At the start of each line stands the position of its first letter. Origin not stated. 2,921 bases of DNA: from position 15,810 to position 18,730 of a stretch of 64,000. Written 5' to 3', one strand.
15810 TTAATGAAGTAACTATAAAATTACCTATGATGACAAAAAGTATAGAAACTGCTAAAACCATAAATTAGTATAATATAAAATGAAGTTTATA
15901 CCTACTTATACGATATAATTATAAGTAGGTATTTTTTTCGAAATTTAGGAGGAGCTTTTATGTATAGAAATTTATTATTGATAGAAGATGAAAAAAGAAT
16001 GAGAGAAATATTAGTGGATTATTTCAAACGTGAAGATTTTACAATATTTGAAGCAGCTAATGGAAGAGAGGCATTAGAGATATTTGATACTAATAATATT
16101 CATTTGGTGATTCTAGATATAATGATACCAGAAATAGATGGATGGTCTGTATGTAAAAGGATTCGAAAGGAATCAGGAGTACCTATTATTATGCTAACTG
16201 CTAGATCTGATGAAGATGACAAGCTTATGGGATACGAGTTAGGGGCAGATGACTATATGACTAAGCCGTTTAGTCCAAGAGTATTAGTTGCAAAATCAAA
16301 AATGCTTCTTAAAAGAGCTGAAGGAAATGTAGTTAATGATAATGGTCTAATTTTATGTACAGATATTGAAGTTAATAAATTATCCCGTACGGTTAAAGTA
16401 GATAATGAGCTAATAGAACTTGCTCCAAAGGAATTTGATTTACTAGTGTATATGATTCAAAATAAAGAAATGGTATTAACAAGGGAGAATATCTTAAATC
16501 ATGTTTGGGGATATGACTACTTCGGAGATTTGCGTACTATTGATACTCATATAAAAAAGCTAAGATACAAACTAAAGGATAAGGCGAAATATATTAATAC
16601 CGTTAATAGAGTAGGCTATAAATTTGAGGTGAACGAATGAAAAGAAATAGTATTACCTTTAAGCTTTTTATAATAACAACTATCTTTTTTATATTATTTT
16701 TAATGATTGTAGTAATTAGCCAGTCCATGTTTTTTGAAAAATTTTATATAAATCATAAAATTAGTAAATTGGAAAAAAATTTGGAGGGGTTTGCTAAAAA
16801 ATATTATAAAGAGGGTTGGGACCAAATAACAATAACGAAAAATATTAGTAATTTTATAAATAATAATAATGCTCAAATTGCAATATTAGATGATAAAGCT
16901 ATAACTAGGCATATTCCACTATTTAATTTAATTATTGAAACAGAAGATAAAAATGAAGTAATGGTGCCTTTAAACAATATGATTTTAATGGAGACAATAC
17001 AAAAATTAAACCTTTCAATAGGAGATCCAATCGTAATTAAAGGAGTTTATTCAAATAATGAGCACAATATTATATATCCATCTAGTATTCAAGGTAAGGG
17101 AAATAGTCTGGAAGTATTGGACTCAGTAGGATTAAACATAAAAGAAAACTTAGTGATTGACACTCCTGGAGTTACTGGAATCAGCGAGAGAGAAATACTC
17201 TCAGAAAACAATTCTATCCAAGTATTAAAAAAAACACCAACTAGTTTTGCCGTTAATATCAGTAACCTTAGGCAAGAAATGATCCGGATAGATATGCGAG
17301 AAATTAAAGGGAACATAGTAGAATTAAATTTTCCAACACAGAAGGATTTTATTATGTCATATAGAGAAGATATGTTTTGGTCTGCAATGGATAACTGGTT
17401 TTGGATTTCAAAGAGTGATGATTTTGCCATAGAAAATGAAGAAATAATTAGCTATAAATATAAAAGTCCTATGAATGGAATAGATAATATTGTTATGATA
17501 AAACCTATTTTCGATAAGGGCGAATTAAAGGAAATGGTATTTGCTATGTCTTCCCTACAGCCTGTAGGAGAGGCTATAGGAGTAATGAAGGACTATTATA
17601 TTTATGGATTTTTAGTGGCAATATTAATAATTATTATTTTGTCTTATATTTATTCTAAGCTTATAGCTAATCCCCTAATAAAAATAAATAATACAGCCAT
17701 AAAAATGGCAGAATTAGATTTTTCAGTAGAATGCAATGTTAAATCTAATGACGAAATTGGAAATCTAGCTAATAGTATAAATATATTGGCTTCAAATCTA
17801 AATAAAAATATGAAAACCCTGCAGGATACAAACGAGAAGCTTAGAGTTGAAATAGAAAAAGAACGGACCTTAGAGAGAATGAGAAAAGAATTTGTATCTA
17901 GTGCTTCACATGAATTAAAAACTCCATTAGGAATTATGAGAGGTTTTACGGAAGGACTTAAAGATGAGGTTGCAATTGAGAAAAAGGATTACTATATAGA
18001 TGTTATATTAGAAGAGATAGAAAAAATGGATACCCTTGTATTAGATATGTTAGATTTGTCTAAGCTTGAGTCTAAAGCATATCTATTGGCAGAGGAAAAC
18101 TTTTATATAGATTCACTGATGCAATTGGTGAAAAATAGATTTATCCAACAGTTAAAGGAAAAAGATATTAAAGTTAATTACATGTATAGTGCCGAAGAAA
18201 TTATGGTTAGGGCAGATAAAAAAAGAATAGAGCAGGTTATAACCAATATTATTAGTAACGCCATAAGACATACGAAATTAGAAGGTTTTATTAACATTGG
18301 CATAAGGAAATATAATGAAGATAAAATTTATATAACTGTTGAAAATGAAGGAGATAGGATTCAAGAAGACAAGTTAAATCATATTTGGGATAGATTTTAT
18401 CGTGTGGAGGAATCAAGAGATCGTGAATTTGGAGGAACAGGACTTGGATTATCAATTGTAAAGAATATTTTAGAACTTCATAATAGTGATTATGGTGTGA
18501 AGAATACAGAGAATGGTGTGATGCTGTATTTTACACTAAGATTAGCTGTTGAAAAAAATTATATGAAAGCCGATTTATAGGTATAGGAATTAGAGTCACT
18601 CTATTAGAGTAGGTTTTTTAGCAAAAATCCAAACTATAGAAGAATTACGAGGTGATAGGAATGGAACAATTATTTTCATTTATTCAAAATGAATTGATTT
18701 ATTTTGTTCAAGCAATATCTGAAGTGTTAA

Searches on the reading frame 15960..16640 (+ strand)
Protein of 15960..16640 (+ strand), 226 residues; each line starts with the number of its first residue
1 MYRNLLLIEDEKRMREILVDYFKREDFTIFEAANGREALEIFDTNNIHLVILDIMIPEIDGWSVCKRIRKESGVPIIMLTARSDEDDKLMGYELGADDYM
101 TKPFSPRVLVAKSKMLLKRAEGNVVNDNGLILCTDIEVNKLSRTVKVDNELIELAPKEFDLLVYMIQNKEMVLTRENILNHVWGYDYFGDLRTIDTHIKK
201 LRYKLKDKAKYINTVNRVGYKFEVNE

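Call 26: search_protein_families(library=pfam, proteins=[window:15960-16640:+], max_evalue=0.00001)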
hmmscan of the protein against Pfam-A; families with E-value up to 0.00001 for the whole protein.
window:15960-16640:+ (226 aa): 2 families
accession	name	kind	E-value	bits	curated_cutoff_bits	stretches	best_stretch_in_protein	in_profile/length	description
PF00072.30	Response_reg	-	7.8e-30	103.7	30.2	1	6-112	2-109/111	Response regulator receiver domain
PF00486.34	Trans_reg_C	-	5.8e-26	90.8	26.2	1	150-222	2-77/77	Transcriptional regulatory protein, C terminal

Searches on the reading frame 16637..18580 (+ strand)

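Call 26: search_protein_families(library=pfam, proteins=[window:16637-18580:+], max_evalue=0.00001)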
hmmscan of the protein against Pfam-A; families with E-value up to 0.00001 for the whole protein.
window:16637-18580:+ (647 aa): 3 families
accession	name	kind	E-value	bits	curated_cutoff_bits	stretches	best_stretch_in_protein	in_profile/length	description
PF02518.31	HATPase_c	-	3.3e-22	79.5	26.4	1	527-636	2-109/111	Histidine kinase-, DNA gyrase B-, and HSP90-like ATPase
PF00512.31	HisKA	-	2.2e-17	63.3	26.9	1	415-479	1-65/66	His Kinase A (phospho-acceptor) domain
PF00672.30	HAMP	-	4.2e-07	30.6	25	1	340-389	3-52/53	HAMP domain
